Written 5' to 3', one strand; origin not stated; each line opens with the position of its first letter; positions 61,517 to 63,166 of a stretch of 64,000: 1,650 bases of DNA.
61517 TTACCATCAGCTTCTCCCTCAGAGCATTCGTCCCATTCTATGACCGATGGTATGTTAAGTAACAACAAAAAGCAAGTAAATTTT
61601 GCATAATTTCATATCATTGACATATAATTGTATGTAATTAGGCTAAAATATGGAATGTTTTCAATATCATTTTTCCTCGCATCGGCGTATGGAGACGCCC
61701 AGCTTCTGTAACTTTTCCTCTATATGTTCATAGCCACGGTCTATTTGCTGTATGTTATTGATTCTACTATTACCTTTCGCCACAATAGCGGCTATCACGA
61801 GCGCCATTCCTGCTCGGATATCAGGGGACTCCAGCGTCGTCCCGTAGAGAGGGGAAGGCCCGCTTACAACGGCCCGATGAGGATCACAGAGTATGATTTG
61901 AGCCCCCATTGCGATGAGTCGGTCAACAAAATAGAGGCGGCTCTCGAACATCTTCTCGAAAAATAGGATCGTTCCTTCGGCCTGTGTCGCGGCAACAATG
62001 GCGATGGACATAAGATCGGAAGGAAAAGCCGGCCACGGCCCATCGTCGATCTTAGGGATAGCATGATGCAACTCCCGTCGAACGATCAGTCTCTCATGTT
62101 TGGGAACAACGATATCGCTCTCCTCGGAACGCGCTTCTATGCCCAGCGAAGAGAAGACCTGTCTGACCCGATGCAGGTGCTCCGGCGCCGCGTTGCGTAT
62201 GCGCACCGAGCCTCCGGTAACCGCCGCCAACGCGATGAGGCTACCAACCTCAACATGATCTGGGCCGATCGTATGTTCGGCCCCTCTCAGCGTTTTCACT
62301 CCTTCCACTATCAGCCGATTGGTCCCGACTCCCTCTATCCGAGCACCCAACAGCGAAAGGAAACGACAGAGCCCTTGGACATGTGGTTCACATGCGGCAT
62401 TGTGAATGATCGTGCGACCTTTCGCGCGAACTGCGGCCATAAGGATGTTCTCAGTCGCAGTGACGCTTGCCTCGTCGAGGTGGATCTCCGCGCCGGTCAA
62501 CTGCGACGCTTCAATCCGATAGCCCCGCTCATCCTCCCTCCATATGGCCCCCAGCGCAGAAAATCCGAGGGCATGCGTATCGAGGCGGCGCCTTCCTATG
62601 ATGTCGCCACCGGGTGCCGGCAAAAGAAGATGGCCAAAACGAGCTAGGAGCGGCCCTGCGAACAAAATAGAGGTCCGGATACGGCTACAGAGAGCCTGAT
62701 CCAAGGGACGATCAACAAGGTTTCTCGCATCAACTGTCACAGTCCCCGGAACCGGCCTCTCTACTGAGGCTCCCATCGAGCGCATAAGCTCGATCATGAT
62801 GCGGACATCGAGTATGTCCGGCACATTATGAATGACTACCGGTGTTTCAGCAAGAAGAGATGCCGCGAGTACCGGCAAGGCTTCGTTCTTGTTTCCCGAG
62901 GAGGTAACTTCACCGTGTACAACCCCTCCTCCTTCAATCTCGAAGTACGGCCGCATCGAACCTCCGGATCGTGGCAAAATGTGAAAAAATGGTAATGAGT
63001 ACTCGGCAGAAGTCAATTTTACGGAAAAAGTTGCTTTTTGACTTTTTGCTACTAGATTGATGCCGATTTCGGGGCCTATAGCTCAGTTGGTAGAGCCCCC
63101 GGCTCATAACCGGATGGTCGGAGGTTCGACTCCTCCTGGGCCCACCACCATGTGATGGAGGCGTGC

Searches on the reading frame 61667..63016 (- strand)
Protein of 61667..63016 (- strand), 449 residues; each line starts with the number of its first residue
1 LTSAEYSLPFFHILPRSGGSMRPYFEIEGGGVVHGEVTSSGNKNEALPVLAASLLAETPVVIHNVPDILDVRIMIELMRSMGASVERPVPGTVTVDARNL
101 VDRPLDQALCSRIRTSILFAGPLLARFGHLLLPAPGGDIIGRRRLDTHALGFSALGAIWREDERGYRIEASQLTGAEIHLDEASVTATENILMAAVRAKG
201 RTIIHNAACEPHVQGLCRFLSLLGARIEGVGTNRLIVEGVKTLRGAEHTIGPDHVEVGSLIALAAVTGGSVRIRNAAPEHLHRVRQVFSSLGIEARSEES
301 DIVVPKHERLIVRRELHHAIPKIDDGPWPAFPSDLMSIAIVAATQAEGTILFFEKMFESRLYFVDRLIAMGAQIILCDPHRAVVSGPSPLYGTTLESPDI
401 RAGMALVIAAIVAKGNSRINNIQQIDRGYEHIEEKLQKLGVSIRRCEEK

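Call 84: search_protein_families(library=pfam, proteins=[window:61667-63016:-], max_evalue=0.001)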
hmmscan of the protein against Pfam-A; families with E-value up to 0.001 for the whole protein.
window:61667-63016:- (449 aa): 1 family
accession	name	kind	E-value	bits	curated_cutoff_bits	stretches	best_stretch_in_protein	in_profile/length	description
PF00275.25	EPSP_synthase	-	6e-69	233.2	22.8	1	28-436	2-417/417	EPSP synthase (3-phosphoshikimate 1-carboxyvinyltransferase)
